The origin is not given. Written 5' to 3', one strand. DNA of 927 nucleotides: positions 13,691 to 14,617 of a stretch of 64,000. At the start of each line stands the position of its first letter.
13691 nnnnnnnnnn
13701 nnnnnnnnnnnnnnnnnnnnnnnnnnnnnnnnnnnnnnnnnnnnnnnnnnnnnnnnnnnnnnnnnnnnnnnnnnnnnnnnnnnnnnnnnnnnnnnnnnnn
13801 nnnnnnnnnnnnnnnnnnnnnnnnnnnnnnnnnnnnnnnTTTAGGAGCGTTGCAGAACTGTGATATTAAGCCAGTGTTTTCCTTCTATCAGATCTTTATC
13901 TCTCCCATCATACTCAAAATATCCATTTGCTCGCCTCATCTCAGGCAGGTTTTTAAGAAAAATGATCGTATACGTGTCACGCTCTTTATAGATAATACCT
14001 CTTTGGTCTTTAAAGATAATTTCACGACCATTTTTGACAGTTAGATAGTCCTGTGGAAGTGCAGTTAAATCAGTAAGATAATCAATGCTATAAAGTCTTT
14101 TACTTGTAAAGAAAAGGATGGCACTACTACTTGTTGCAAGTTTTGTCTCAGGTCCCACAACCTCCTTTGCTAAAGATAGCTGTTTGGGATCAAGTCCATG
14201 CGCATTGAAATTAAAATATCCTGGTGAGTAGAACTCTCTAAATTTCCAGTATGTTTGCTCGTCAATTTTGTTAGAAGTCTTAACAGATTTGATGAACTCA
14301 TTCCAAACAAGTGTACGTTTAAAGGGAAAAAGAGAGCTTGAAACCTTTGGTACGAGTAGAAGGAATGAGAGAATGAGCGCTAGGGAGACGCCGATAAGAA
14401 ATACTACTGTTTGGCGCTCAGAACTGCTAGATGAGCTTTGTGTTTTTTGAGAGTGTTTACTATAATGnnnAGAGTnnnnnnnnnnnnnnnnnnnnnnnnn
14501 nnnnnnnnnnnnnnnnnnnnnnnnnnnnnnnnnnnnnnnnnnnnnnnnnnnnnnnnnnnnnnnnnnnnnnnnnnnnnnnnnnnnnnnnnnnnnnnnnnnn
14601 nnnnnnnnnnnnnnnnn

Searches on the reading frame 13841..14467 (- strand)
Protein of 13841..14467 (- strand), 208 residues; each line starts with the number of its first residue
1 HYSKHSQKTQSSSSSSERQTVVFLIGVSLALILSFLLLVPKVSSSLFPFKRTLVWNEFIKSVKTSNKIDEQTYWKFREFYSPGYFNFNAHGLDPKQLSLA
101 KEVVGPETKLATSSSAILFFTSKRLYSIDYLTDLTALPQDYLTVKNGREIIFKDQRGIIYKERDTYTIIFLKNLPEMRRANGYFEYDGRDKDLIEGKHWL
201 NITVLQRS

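Call 8: search_protein_families(library=pfam, max_evalue=0.01, proteins=[window:13841-14467:-])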
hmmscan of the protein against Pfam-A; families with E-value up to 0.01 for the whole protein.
window:13841-14467:- (208 aa): 0 families

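Call 19: search_protein_families(library=ncbifam, max_evalue=1, proteins=[window:13841-14467:-])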
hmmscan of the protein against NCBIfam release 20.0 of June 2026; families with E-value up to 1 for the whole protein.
window:13841-14467:- (208 aa): 1 family
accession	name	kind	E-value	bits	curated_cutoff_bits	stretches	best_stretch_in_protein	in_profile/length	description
NF010411.0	PRK13837.1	equivalog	0.083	10.8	647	1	5-64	225-284/828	two-component system VirA-like sensor kinase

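Call 43: find_homologous_proteins(query=window:13841-14467:-)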
Query window:13841-14467:- (208 aa): 36 proteins with E <= 0.001 among 232 candidates.
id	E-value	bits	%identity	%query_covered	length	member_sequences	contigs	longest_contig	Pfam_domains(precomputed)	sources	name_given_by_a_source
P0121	1.3e-132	457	100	100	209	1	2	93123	-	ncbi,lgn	-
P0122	2.3e-119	414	89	100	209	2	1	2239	-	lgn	-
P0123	9.0e-102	357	84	90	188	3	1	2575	-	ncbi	-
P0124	2.8e-101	355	84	90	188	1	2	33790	-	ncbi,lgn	-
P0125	7.8e-52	194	46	100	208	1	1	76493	-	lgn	-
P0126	1.9e-47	179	43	100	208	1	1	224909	-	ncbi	-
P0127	4.3e-42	162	44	91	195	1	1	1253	-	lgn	-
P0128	4.6e-42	162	41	95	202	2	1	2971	-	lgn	-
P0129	2.6e-41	159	44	86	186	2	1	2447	-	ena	-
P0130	4.7e-41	158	40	95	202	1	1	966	-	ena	-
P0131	7.4e-39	151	40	89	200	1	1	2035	-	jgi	jgi:hypothetical protein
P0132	8.7e-39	151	44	83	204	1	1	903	-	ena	-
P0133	1.6e-38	150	42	89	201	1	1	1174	-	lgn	-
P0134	2.5e-38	150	42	96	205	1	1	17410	-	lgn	-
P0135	6.5e-38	148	42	91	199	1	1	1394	-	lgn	-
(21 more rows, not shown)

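Call 48: search_protein_families(library=pfam, alignment_id=A2, max_evalue=1)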
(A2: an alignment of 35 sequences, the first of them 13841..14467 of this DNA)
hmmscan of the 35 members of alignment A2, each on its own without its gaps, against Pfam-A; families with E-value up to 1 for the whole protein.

A. member 1, window:13841-14467:- (208 aa): 2 families
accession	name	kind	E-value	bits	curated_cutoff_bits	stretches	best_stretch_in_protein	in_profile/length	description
PF14851.11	FAM176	-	0.086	13.1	31.5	1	15-44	18-47/152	FAM176 family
PF10661.14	EssA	-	0.15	12.4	24.1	1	8-42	111-146/147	WXG100 protein secretion system (Wss), protein EssA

B. families by the number of members that match (of 35 scanned): 23 families
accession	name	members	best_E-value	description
PF00895.25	ATP-synt_8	6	0.0076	ATP synthase protein 8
PF14729.13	DUF4467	2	0.0018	Domain of unknown function with cystatin-like fold (DUF4467)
PF17870.6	Insulin_TMD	2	0.0032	Insulin receptor trans-membrane segment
PF10661.14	EssA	2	0.067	WXG100 protein secretion system (Wss), protein EssA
PF14851.11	FAM176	2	0.086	FAM176 family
PF14110.11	DUF4282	1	0.022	Domain of unknown function (DUF4282)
PF02453.23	Reticulon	1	0.03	Reticulon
PF22128.2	Alp7A_like_C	1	0.031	Alp7A C-terminal domain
PF14801.12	TrmI-like_N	1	0.031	TrmI-like N-terminal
PF17917.7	RT_RNaseH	1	0.035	RNase H-like domain found in reverse transcriptase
PF22581.1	CIMIP3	1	0.036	Ciliary microtubule inner protein 3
PF00497.25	SBP_bac_3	1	0.037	Bacterial extracellular solute-binding proteins, family 3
PF16775.10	ZoocinA_TRD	1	0.061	Target recognition domain of lytic exoenzyme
PF00203.26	Ribosomal_S19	1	0.062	Ribosomal protein S19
PF15410.12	PH_9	1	0.067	Pleckstrin homology domain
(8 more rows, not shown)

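Call 51: predict_structure(alignment_id=A2)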
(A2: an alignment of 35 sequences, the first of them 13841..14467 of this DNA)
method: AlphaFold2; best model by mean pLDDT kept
length: 208 residues; sequences in the alignment: 35
mean_pLDDT: 88.1   pTM: 0.79
mean pLDDT of the five models: 88.1, 88.0, 85.7, 84.5, 83.7
residues with pLDDT >= 90: 139; 70-90: 52; 50-70: 13; < 50: 4
segments of 3 or more residues with pLDDT < 50: none
pLDDT, mean of each block of 10 residues (from residue 1): 54 65 94 83 78 95 96 92 91 94 93 90 95 93 88 96 95 91 83 93 92
secondary structure, 60 per line:
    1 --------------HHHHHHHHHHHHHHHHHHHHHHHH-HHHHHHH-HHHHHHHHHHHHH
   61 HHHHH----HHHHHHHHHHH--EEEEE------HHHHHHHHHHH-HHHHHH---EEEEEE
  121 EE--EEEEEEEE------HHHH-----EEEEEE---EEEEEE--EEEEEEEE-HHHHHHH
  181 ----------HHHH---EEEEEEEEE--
elements in order: H15-38 H40-46 H48-65 H70-80 E83-87 H94-104 H106-111 E115-122 E125-132 H139-142 E148-153 E157-162 E165-172 H174-180 H191-194 E198-206
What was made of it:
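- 13841..14470 (-): Partner gene: a 209-aa single-TM protein with a roughly 165-aa alpha/beta domain and an invariant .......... motif. It is transcribed divergently from ORF A, and the two start codons are 5 bp apart. AF2 pLDDT is 88.1 (call 51).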

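Call 56: find_encoding_contigs(protein=P0121, flank=2000, max_places=3)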
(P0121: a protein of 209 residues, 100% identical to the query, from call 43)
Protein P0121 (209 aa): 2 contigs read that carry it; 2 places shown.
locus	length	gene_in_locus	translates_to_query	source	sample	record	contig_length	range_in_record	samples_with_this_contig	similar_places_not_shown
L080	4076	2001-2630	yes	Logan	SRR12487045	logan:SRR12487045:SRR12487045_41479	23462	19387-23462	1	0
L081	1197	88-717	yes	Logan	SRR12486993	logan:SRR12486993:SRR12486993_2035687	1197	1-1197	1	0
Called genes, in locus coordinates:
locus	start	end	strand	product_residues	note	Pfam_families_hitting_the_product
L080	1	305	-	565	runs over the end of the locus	-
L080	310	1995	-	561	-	PF10131:PTPS_related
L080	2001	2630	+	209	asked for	-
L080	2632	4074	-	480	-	?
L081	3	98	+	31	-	?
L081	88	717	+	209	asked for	-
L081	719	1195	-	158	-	?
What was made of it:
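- Tried and rejected: Looking up the window's own contig gave only Logan run names, no organism (call 56).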

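Call 74: search_solved_structures(query=A2, max_evalue=10)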
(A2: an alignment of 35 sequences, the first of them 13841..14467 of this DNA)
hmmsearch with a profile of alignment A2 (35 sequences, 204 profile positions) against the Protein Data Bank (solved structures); distinct sequences matched with E-value up to 10: 3.
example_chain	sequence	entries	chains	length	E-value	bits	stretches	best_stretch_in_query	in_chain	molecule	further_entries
8u8l_A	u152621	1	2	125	0.16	14.9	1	46-124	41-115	Double-strand telomeric DNA-binding proteins 2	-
6p4f_A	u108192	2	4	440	0.25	14.2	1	82-161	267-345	DNA-dependent ATPase XPBII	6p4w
5tnu_A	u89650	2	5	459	0.26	14.2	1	82-161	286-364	DNA-dependent ATPase XPBII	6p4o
